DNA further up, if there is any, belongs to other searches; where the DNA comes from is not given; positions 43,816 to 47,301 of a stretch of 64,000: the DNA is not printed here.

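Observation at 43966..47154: Zincin HExxH module, PD40 propeller and BamA-like barrel in one 1060-aa polypeptide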

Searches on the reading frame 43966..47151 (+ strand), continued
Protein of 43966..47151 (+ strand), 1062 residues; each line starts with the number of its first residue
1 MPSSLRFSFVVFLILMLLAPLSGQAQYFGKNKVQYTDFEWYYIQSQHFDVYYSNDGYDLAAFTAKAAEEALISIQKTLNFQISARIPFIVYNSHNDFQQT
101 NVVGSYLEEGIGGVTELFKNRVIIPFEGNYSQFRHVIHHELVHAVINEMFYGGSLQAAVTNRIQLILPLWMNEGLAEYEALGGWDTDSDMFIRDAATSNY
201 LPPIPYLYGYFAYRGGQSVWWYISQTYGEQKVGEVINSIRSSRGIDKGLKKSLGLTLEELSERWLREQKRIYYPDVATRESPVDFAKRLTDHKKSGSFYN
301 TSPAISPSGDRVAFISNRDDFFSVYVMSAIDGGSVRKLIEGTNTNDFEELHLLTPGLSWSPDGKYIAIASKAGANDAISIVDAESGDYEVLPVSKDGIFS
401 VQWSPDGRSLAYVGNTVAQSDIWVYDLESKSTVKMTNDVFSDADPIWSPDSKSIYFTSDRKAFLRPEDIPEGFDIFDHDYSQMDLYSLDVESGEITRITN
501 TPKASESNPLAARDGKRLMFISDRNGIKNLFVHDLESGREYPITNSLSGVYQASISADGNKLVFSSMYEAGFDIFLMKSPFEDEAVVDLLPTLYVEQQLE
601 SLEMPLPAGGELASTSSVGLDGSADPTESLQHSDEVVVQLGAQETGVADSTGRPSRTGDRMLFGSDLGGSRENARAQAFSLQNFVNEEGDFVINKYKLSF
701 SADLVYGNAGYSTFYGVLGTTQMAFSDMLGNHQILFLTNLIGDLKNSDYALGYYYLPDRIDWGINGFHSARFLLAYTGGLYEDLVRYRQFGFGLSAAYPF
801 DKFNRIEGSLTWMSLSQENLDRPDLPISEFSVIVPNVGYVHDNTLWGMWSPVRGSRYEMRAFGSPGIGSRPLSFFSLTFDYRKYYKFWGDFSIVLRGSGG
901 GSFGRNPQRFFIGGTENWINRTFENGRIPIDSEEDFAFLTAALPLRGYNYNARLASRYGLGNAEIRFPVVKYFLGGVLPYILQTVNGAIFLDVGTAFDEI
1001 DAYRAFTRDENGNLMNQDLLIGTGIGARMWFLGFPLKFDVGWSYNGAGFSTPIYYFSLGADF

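Call 29: find_related_loci(query=A1, collection=genome_contigs, flank=6000)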
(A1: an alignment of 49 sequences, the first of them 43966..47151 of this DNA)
Query A1 (1062 aa) in genome_contigs; peptide patterns used: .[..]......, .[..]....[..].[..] (x = any residue, [..] = any of these).
600 stretches matched a pattern (row limit reached: there are more); 582 encode a relative of the query (tblastn E <= 1e-3); the best 80 are kept; 80 distinct loci.
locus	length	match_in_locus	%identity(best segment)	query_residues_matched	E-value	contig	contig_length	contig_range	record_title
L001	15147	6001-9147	74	9-1062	0e+0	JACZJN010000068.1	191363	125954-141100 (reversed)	MAG: Bacteroidetes bacterium isolate MAG20 bacteria_1_contig_461843, whole genome shotgun sequence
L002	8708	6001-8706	75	16-918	0e+0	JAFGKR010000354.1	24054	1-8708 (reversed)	MAG: Bacteroidetes bacterium isolate Zod_Metabat.348 k87_12082445, whole genome shotgun sequence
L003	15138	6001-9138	62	3-1062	0e+0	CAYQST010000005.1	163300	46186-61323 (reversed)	MAG TPA_asm: uncultured Chromatiales bacterium isolate SRP220891_co1_495 genome assembly, contig: NODE_95_length_163300_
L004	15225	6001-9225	58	1-1062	0e+0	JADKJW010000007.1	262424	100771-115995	MAG: Ignavibacteria bacterium isolate Vibo_18-Q3-R45-57_BATAC.435 tig00004363-10-2618080, whole genome shotgun sequence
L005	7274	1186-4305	56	3-1062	0e+0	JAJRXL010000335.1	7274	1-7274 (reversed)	MAG: Bacteroidetes bacterium isolate Dive96_bin3.154 k141_2852631, whole genome shotgun sequence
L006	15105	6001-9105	55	10-1062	0e+0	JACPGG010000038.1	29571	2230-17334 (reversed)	MAG: Ignavibacteriales bacterium isolate NC_groundwater_381_Ag_B-0.1um_46_8 GD18-4_B1_scaffold_182529, whole genome shot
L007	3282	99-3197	53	6-1062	0e+0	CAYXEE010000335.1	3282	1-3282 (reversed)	MAG TPA_asm: uncultured Chitinophagaceae bacterium isolate SRP257756_co1_98 genome assembly, contig: NODE_28763_length_3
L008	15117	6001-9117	53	1-1062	0e+0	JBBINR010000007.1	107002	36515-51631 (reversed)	MAG: Ignavibacteriales bacterium isolate PGS172224_bin_260 NODE_125_length_107002_cov_1.55127, whole genome shotgun sequ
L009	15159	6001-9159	53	3-1062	0e+0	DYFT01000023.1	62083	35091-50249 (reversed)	MAG TPA_asm: Ignavibacterium album isolate BE2011_53_18 Afr_mines_BE2011_192_length_62083_cov_8_475624, whole genome sho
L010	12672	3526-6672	52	1-1062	0e+0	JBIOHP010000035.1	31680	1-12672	MAG: Bacteroidota bacterium isolate GcC11-5 k141_19418_length_31680_cov_93.9809, whole genome shotgun sequence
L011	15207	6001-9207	53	1-1062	0e+0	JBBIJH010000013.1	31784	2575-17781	MAG: Ignavibacteriales bacterium isolate QH2F170213_bin_158 NODE_1614_length_31784_cov_4.528696, whole genome shotgun se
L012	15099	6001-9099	53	11-1062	0e+0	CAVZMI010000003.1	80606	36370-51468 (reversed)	MAG: Ignavibacteriota bacterium isolate MFD04408.bin.2.180 genome assembly, contig: contig_112785, whole genome shotgun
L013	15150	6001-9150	54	6-1062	0e+0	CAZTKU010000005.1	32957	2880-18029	MAG TPA_asm: uncultured Ignavibacteriaceae bacterium isolate binchicken_co119_451 genome assembly, contig: NODE_1503_len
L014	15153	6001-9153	52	5-1062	0e+0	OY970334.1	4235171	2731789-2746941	MAG: uncultured Bacteroidetes bacterium isolate MFD05512.bin.c.1 genome assembly, chromosome: 1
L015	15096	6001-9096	52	22-1062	0e+0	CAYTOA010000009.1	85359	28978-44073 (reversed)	MAG TPA_asm: uncultured Chitinophagaceae bacterium isolate binchicken_co241_368 genome assembly, contig: NODE_243_length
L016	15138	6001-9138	52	6-1062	0e+0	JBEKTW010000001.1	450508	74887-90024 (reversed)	MAG: Bacteroidota bacterium isolate SPRUCE 567 SPRUCE_567_1, whole genome shotgun sequence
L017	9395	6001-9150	54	8-1062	0e+0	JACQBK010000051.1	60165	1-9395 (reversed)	MAG: Ignavibacteriales bacterium isolate NC_groundwater_940_Pr1_S-0.2um_46_57 Montesol18-Sp2_coassembly_scaffold_304518,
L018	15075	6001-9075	53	11-1062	0e+0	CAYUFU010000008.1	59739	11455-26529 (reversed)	MAG TPA_asm: uncultured Chitinophagales bacterium isolate binchicken_co274_268 genome assembly, contig: NODE_1314_length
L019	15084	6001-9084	52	8-1062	0e+0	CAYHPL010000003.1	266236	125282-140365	MAG TPA_asm: uncultured Chitinophagales bacterium isolate ERP119705_co15_15 genome assembly, contig: NODE_11_length_2662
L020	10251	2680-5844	52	5-1062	0e+0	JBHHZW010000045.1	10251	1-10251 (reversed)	MAG: Bacteroidota bacterium isolate K_3_bin.67 NODE_2550_length_10251_cov_5.237740, whole genome shotgun sequence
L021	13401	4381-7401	53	24-1062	0e+0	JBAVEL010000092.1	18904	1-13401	MAG: Bacteroidota bacterium isolate MFD04262_ilm_asm_bin6 k127_215269, whole genome shotgun sequence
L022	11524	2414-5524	52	28-1062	0e+0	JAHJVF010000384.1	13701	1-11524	MAG: Bacteroidetes bacterium isolate OSL_B.mb.4 OSL_B.mb.4_k141_64560, whole genome shotgun sequence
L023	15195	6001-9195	51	13-1062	0e+0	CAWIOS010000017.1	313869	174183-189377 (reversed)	MAG: Ignavibacteriota bacterium isolate MFD01476.bin.1.169 genome assembly, contig: contig_58779, whole genome shotgun s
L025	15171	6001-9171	50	6-1062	0e+0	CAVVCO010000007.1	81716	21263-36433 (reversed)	MAG: uncultured Ignavibacteriales bacterium isolate MFD02416.bin.1.346 genome assembly, contig: contig_109403, whole gen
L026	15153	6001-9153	53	6-1062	0e+0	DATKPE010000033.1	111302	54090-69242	MAG TPA_asm: Bacteroidota bacterium isolate SMAG_U14783 k141_2824371, whole genome shotgun sequence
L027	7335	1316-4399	52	7-1062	0e+0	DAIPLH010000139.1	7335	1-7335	MAG TPA_asm: Bacteroidota bacterium isolate CTOTU25968 NODE_3815_length_7335_cov_4.144918, whole genome shotgun sequence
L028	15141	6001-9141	51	12-1062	0e+0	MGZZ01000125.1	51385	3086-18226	MAG: Ignavibacteria bacterium GWC2_36_12 gwc2_scaffold_459, whole genome shotgun sequence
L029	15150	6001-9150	51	10-1062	0e+0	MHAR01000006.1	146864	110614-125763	MAG: Ignavibacteria bacterium RIFOXYB12_FULL_35_14 rifoxyb3_full_scaffold_12, whole genome shotgun sequence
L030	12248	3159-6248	51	28-1062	0e+0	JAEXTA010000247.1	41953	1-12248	MAG: Bacteroidetes bacterium isolate OH_HBrB_333 k127_2020711, whole genome shotgun sequence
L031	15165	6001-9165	51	5-1062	0e+0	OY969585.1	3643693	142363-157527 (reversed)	MAG: Ignavibacteriota bacterium isolate MFD03726.bin.c.11 genome assembly, chromosome: 1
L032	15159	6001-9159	52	11-1062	0e+0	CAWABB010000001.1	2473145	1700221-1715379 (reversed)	MAG: uncultured Ignavibacteria bacterium isolate MFD05942.bin.1.109 genome assembly, contig: contig_10081, whole genome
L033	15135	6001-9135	51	9-1062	0e+0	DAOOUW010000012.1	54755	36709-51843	MAG TPA_asm: Bacteroidota bacterium isolate AMR_MDS_2457 NODE_367_length_54755_cov_16.321261, whole genome shotgun seque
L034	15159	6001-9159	51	6-1062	0e+0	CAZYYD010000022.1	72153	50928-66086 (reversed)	MAG TPA_asm: uncultured Ignavibacteriaceae bacterium isolate SRP178699_co1_24 genome assembly, contig: NODE_270_length_7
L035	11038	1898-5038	50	13-1062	0e+0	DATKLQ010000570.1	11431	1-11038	MAG TPA_asm: Ignavibacteriaceae bacterium isolate SMAG_U14689 k141_4379887, whole genome shotgun sequence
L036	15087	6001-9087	52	23-1062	0e+0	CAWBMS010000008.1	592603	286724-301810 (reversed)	MAG: Ignavibacteriota bacterium isolate MFD01476.bin.2.45 genome assembly, contig: contig_28910, whole genome shotgun se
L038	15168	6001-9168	49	6-1062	0e+0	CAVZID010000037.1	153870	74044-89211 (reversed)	MAG: uncultured Bacteroidetes bacterium isolate MFD02416.bin.2.172 genome assembly, contig: contig_78591, whole genome s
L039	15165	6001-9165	50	8-1062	0e+0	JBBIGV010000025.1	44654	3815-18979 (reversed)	MAG: Ignavibacteria bacterium isolate RVF170221_bin_1 NODE_630_length_44654_cov_20.006054, whole genome shotgun sequence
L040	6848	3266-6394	51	6-1062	0e+0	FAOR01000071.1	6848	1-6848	bacterium JGI-2 genome assembly JGI assembly, contig JGI2_Kryptonium_JGI_2_Jinze_NODE_1881_len_6848_cov_2_89689_ID_3761.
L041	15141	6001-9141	50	6-1062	0e+0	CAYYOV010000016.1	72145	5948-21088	MAG TPA_asm: uncultured Ignavibacteriaceae bacterium isolate SRP287453_co1_258 genome assembly, contig: NODE_514_length_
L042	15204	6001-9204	49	4-1062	0e+0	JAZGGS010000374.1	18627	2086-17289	MAG: Ignavibacteriaceae bacterium isolate SCS5bin.20 SCS5bin.20_374, whole genome shotgun sequence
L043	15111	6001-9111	50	20-1062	0e+0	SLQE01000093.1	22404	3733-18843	MAG: Bacteroidetes bacterium isolate CSSed165cm_521R1 CSSed16-5cm-5043, whole genome shotgun sequence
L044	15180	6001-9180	49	3-1062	0e+0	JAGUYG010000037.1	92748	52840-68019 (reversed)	MAG: Ignavibacteriales bacterium isolate DeMMO6_2 c_000000113603, whole genome shotgun sequence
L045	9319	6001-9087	51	24-1062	0e+0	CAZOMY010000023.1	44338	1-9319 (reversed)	MAG TPA_asm: uncultured Ignavibacteriaceae bacterium isolate binchicken_co107_246 genome assembly, contig: NODE_2127_len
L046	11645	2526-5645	50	8-1062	0e+0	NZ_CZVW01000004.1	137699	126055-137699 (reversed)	Candidatus Chrysopegis kryptomonas strain JGI-23, whole genome shotgun sequence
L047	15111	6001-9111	50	8-1062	0e+0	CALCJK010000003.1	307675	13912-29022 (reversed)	MAG: uncultured bacterium isolate H1_Bin_METABAT__173_sub_1 genome assembly, contig: c_000000138099, whole genome shotgu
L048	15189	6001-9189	47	6-1062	0e+0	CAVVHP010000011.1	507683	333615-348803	MAG: uncultured Bacteroidetes bacterium isolate MFD02923.bin.3.6 genome assembly, contig: contig_30727, whole genome sho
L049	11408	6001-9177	49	9-1062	0e+0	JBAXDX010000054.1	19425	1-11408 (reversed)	MAG: Ignavibacteria bacterium isolate ELA230 MAG230_54, whole genome shotgun sequence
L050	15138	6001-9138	49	11-1062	0e+0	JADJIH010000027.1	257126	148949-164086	MAG: Ignavibacteriales bacterium isolate Ega_18-Q3-R5-49_MAXAC.056 tig00742061-10-2565620, whole genome shotgun sequence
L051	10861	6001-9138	49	11-1062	0e+0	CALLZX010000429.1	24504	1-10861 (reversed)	MAG TPA_asm: uncultured Ignavibacteriales bacterium isolate SRR2107213_bin.89_CONCOCT_v1.1_MAG genome assembly, contig:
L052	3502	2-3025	50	47-1062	0e+0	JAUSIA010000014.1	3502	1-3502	MAG: Ignavibacteria bacterium isolate E14_metabat.bin.218 E14_k141_1393393, whole genome shotgun sequence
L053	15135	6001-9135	48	13-1062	0e+0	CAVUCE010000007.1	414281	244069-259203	MAG: uncultured Ignavibacteriales bacterium isolate MFD02923.bin.1.91 genome assembly, contig: contig_30784, whole genom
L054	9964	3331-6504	48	11-1062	0e+0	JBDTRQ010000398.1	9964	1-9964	MAG: Ignavibacteriota bacterium isolate cluster3_bin.250 NODE_31257_length_9964_cov_5.948229, whole genome shotgun seque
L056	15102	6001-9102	48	28-1062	0e+0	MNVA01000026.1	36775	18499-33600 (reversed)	MAG: Ignavibacteria bacterium CG1_02_37_35 cg1_0.2_scaffold_1132_c, whole genome shotgun sequence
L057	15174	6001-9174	47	11-1062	0e+0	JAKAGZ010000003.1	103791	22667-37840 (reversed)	MAG: Bacteroidetes bacterium isolate WY2.bin74 NODE_258_length_103791_cov_14.300037, whole genome shotgun sequence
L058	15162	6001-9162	50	8-1062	0e+0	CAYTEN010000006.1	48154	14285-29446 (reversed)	MAG TPA_asm: uncultured Ignavibacterium sp. isolate SRP185410_co2_309 genome assembly, contig: NODE_688_length_48154_cov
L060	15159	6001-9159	53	4-1062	0e+0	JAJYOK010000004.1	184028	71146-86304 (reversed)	MAG: Bacteroidetes bacterium isolate DBS2-5.bin33 NODE_22_length_184028_cov_11.308503, whole genome shotgun sequence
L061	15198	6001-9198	47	1-1062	0e+0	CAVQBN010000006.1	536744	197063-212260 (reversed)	MAG: uncultured Bacteroidetes bacterium isolate MFD02923.bin.1.74 genome assembly, contig: contig_19291, whole genome sh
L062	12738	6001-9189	49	3-1062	0e+0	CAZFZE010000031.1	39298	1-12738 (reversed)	MAG TPA_asm: uncultured Ignavibacterium sp. isolate binchicken_co190_19 genome assembly, contig: NODE_2075_length_39298_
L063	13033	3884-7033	49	7-1062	0e+0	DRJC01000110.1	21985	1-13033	MAG TPA_asm: Ignavibacteria bacterium isolate HyVt-408 HyVt-408_k95_156161, whole genome shotgun sequence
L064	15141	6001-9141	48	12-1062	0e+0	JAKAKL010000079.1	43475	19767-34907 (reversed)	MAG: Bacteroidetes bacterium isolate WY4.bin70 NODE_969_length_43475_cov_2.458522, whole genome shotgun sequence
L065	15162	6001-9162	48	10-1062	0e+0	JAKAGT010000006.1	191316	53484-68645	MAG: Bacteroidetes bacterium isolate WY2.bin60 NODE_75_length_191316_cov_6.726344, whole genome shotgun sequence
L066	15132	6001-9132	50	19-1062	0e+0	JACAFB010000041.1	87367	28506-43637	MAG: Ignavibacteriaceae bacterium isolate L.E.IG.5 k119_501911, whole genome shotgun sequence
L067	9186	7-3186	47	10-1062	0e+0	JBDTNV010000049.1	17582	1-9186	MAG: Ignavibacteria bacterium isolate cluster3_bin.159 NODE_11935_length_17582_cov_7.216124, whole genome shotgun sequen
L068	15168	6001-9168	48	9-1062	0e+0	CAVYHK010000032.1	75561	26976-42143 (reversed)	MAG: uncultured Bacteroidetes bacterium isolate MFD03726.bin.1.238 genome assembly, contig: contig_69424, whole genome s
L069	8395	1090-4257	47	9-1062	0e+0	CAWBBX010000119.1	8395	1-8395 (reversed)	MAG: uncultured Bacteroidetes bacterium isolate MFD02923.bin.2.13 genome assembly, contig: contig_57381, whole genome sh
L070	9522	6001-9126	46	20-1062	0e+0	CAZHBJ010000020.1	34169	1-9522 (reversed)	MAG TPA_asm: uncultured Ignavibacteriaceae bacterium isolate SRP214966_co3_344 genome assembly, contig: NODE_1274_length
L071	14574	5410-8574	49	13-1062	0e+0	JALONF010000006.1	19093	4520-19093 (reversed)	MAG: Ignavibacteriaceae bacterium isolate Prado070 scaffold_3383, whole genome shotgun sequence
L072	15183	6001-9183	52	10-1062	0e+0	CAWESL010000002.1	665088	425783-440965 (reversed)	MAG: Ignavibacteriota bacterium isolate MFD01872.bin.1.311 genome assembly, contig: contig_101225, whole genome shotgun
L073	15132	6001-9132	49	6-1062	0e+0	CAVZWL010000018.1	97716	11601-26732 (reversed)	MAG: Ignavibacteriota bacterium isolate MFD01476.bin.2.1 genome assembly, contig: contig_46344, whole genome shotgun seq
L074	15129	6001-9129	48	12-1062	0e+0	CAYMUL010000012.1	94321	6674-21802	MAG TPA_asm: uncultured Ignavibacteriaceae bacterium isolate SRP323723_co1_87 genome assembly, contig: NODE_204_length_9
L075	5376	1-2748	53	123-1062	0e+0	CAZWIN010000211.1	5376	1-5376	MAG TPA_asm: uncultured Chitinophagales bacterium isolate SRP237561_co1_5 genome assembly, contig: NODE_33386_length_537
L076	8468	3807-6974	47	7-1062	0e+0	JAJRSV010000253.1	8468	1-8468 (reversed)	MAG: Bacteroidetes bacterium isolate Dive96_bin1.139 k141_3151303, whole genome shotgun sequence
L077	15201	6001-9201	49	1-1062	0e+0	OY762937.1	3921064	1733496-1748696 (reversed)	MAG: Ignavibacteriaceae bacterium isolate 77385eac-16a0-46d9-9606-3f30544cc643 genome assembly, chromosome: 1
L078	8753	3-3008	48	52-1062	0e+0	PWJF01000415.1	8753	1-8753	MAG: Ignavibacteriales bacterium isolate CSSed10_136R1 CS-Sed10-C22768, whole genome shotgun sequence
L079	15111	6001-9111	46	10-1062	0e+0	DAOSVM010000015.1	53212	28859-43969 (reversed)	MAG TPA_asm: Ignavibacteriales bacterium isolate AMR_MDS_2163 NODE_443_length_53212_cov_6.972365, whole genome shotgun s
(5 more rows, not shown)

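Call 37: search_protein_families(library=pfam, proteins=[L029:3868-5964:+, L056:32-3637:+, L030:6687-7352:+], max_evalue=0.001)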
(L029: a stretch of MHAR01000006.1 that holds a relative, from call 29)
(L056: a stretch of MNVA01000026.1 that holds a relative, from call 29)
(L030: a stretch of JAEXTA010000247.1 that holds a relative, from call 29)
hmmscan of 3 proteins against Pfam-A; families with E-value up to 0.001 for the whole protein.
L029:3868-5964:+ (699 aa): 7 families
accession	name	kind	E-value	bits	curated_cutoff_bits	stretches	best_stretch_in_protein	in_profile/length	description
PF00773.25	RNB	-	4.5e-115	384.8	29.3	1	244-569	1-325/326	RNB domain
PF17876.7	CSD2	-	2.8e-32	111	26.2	2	148-222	1-74/74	Cold shock domain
PF08206.17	OB_RNB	-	2.2e-18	66.1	24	1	70-128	1-58/58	Ribonuclease B OB domain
PF22896.3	OB_RNR_1st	-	3.7e-06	27.5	28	0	37-119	17-95/99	Ribonuclease R, OB first domain, N-terminal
PF00575.29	S1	-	5.6e-06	27.1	22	1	615-694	4-71/74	S1 RNA binding domain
PF17849.7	OB_Dis3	-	4.4e-05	23.9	22.8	1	172-215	33-76/77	Dis3-like cold-shock domain 2 (CSD2)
PF25049.1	OB_HELZ2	-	0.00024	21.3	29.3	0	81-133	33-89/90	3'-5' exoribonuclease HELZ2, OB-fold domain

L056:32-3637:+ (1202 aa): 0 families

L030:6687-7352:+ (222 aa): 0 families

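Call 51: search_protein_families(library=ncbifam, proteins=[L056:32-3637:+], max_evalue=0.01)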
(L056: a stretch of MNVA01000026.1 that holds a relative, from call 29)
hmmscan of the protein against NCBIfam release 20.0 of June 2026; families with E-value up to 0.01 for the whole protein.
L056:32-3637:+ (1202 aa): 1 family
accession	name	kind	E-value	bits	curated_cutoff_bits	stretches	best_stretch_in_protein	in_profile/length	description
NF047952.2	ATportTamB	equivalog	1.1e-05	23.5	825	1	668-811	794-928/1240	autotransporter assembly complex protein TamB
